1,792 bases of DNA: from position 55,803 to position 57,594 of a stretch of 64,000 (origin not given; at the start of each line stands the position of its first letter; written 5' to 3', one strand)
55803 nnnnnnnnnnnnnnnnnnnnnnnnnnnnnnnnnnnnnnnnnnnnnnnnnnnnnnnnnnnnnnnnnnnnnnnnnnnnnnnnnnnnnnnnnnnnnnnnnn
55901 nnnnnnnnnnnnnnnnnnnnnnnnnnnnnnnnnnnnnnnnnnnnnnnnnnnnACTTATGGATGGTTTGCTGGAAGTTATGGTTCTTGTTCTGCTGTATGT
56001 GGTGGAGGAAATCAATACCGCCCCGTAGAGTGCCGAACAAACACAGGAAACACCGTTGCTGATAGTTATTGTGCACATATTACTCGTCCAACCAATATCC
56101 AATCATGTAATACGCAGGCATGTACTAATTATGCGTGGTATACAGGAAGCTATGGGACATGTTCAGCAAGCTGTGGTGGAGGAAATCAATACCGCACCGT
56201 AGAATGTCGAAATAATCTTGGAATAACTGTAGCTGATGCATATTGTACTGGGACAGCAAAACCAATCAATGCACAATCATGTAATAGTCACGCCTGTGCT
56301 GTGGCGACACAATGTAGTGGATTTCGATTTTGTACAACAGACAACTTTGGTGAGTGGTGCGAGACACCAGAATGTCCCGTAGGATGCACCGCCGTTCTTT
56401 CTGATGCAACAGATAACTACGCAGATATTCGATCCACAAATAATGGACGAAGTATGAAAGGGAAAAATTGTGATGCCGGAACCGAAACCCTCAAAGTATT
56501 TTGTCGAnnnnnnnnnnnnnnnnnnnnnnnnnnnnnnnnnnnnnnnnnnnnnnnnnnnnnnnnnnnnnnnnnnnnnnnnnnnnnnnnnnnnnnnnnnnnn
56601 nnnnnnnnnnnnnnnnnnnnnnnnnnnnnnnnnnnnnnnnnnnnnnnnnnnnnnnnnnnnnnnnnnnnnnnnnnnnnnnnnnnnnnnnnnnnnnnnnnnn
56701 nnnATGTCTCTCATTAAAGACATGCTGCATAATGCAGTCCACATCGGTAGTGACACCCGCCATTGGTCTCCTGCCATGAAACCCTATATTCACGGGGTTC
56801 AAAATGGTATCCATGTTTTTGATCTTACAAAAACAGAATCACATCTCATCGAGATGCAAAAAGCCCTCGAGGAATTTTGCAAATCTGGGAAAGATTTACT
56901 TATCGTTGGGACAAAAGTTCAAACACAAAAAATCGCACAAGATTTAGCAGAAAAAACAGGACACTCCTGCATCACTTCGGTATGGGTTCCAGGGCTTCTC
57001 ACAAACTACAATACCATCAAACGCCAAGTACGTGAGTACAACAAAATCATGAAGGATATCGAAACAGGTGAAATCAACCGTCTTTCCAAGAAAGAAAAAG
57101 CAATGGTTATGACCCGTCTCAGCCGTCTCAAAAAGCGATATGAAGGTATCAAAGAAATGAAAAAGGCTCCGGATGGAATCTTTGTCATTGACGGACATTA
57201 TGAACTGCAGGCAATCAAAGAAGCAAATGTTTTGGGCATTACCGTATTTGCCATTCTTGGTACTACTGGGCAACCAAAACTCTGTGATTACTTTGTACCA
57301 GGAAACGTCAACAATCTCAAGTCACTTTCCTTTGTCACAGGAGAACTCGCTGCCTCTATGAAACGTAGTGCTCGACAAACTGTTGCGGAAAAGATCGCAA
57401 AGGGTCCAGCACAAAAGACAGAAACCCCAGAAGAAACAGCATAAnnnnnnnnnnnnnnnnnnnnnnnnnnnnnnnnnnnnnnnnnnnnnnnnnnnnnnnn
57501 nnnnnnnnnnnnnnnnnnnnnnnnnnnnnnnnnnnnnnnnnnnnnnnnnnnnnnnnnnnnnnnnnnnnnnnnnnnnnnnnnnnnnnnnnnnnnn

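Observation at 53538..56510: Eukaryote-like adhesin: SLH anchor + 9 ephrin-receptor/furin-like Cys repeats + 4 ADAMTS-type thrombospondin repeats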

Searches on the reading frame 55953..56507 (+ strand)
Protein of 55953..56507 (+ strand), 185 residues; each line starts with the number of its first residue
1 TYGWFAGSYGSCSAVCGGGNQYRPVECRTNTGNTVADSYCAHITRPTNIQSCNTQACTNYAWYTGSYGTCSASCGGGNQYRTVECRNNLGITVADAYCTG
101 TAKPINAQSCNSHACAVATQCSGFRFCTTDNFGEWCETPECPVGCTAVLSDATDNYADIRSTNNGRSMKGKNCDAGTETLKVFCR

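Call 61: predict_structure(alignment_id=A5)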
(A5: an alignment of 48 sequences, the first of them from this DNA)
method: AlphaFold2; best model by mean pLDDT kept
length: 185 residues; sequences in the alignment: 48
mean_pLDDT: 76.6   pTM: 0.50
mean pLDDT of the five models: 76.6, 76.4, 76.3, 76.2, 74.4
residues with pLDDT >= 90: 98; 70-90: 19; 50-70: 13; < 50: 55
segments of 3 or more residues with pLDDT < 50: 120-122, 126-132, 134-137, 149-152, 154-185
pLDDT, mean of each block of 10 residues (from residue 1): 98 91 98 98 98 89 98 96 96 91 96 78 47 49 48 43 40 43 41
secondary structure, 60 per line:
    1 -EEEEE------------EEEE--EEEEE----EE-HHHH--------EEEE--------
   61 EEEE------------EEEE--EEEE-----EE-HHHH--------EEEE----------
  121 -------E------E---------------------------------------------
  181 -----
elements in order: E2-6 E19-22 E25-29 H37-40 E49-52 E61-64 E77-80 E83-86 H95-98 E107-110

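Call 65: fold_search(model_id=the predicted structure, library=pdb)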
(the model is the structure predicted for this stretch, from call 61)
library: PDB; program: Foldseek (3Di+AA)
matches with E <= 10: 334; with E <= 0.001: 9
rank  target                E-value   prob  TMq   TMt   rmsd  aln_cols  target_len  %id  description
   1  8oxr                  1.4e-07  1.00  0.31  0.44  11.5       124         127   30  Structure of the N-terminal didomain d1_d2 of the Thrombospondin type-1 domain-containing 7A (released 2024-05-15)
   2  7yyk                  7.2e-05  1.00  0.23  0.35  10.2       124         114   25  Crystal structure of the O-fucosylated form of TSRs1-3 from the human thrombospondin 1 (released 2022-05-25)
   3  3r6b                  1.1e-04  1.00  0.22  0.34  10.4       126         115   27  Crystal Structure of Thrombospondin-1 TSR Domains 2 and 3 (released 2011-08-10)
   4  1lsl                  1.2e-04  1.00  0.23  0.35  10.9       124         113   23  Crystal Structure of the Thrombospondin-1 Type 1 Repeats (released 2002-12-18)
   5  6rv6_A                1.9e-04  1.00  0.22  0.24   8.5       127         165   20  Structure of properdin lacking TSR3 based on anomalous data (released 2019-08-21)
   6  6ruv_X                1.9e-04  1.00  0.21  0.23   8.9       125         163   20  Structure of the SCIN stabilized C3bBb convertase bound to Properdin and a the non-inhibitory nanobody hFPNb1 (released 2019-08-21)
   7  6rus_A                2.5e-04  1.00  0.23  0.19  10.6       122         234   23  Structure of a functional properdin monomer (released 2019-08-21)
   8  8ckk_B                5.1e-04  1.00  0.25  0.35  15.2       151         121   22  Semaphorin-5A TSR 3-4 domains in complex with nitrate (released 2024-02-28)
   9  8ckk_A                7.9e-04  1.00  0.26  0.39  15.2       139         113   22  Semaphorin-5A TSR 3-4 domains in complex with nitrate (released 2024-02-28)
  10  6rus_B                1.4e-03  0.99  0.21  0.19   9.7       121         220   19  Structure of a functional properdin monomer (released 2019-08-21)
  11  6s0a_B                1.5e-03  1.00  0.21  0.24   8.9       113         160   24  Crystal Structure of Properdin (TSR domains N12 & 456) (released 2019-09-04)
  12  6s08_A                2.3e-03  0.96  0.18  0.16  10.7       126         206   18  Crystal Structure of Properdin (TSR domains N1 & 456) (released 2019-09-04)
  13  4a5w_B                2.5e-03  1.00  0.25  0.07  10.6       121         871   19  Crystal structure of C5b6 (released 2012-03-14)
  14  8b0g_B                2.9e-03  0.99  0.21  0.07  11.8       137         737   15  2C9, C5b9-CD59 structure (released 2023-02-22)
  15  6ruv_V                3.8e-03  0.85  0.20  0.18  18.6       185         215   17  Structure of the SCIN stabilized C3bBb convertase bound to Properdin and a the non-inhibitory nanobody hFPNb1 (released 2019-08-21)
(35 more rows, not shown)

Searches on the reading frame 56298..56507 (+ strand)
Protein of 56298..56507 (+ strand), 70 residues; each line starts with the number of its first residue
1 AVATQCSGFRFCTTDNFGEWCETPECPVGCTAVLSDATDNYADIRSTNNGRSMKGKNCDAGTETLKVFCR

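Call 17: search_protein_families(library=pfam, max_evalue=10, proteins=[window:56298-56507:+])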
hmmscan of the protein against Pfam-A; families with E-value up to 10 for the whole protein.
seq(70 aa): 0 families

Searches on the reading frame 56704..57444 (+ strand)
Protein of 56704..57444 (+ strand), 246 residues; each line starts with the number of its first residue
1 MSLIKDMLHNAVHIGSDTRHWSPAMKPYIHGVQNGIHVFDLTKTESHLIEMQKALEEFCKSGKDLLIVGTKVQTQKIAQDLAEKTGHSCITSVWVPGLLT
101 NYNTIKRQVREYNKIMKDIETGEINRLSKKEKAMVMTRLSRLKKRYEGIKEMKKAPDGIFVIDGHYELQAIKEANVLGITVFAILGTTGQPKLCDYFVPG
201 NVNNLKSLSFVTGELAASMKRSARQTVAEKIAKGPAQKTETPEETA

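Call 11: list_cluster_members(proteins=[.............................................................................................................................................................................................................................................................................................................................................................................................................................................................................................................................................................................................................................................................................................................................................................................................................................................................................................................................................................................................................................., window:56704-57441:+, P0001, P0004, P0060, P0056, P0018, P0008])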
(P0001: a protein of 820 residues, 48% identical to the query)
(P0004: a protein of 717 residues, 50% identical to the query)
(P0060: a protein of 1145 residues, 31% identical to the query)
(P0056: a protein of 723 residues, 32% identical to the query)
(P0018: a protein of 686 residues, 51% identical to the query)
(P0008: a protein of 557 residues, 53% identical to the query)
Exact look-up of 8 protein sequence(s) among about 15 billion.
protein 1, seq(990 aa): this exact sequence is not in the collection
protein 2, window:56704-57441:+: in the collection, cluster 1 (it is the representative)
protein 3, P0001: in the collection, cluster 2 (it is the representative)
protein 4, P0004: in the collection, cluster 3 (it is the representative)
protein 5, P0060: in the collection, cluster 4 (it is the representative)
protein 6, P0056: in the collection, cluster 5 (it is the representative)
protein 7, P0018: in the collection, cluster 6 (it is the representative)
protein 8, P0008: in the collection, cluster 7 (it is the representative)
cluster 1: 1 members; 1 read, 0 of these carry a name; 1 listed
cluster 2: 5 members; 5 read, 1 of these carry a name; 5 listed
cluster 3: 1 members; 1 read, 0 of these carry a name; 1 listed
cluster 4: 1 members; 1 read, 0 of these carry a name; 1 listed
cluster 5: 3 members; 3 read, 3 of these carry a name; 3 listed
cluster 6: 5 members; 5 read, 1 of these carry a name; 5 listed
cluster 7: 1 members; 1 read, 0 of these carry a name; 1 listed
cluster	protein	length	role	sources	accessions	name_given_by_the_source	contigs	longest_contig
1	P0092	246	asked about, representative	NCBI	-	-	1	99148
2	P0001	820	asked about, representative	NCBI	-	-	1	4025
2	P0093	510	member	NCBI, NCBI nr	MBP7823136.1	S-layer homology domain-containing protein, partial [Candidatus Gracilibacteria bacterium] | S-layer homology domain-containing protein [Candidatus Gracilibacteria bacterium]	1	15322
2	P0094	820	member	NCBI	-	-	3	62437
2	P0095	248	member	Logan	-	-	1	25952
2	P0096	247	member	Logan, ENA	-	-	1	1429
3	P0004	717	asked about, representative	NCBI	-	-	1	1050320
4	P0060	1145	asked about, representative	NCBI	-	-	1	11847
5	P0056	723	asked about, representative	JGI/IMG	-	hypothetical protein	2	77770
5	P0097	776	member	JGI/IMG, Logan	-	hypothetical protein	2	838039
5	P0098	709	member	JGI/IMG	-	hypothetical protein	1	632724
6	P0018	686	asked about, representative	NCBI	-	-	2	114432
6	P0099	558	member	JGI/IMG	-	hypothetical protein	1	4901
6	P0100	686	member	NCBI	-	-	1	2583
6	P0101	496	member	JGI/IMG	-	-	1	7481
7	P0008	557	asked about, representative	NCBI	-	-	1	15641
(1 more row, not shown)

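Call 12: find_encoding_contigs(protein=window:56704-57444:+, flank=2000, max_places=3)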
Protein window:56704-57444:+ (246 aa): no gene with exactly this product is on record in the collection.

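Call 67: search_protein_families(library=pfam, max_evalue=0.00001, proteins=[window:56704-57441:+])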
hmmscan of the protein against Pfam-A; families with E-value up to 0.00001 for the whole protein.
seq(246 aa): 1 family
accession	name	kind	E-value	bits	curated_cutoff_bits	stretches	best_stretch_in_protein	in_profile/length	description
PF00318.25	Ribosomal_S2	-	1e-58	198.6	26.1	1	7-220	1-214/216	Ribosomal protein S2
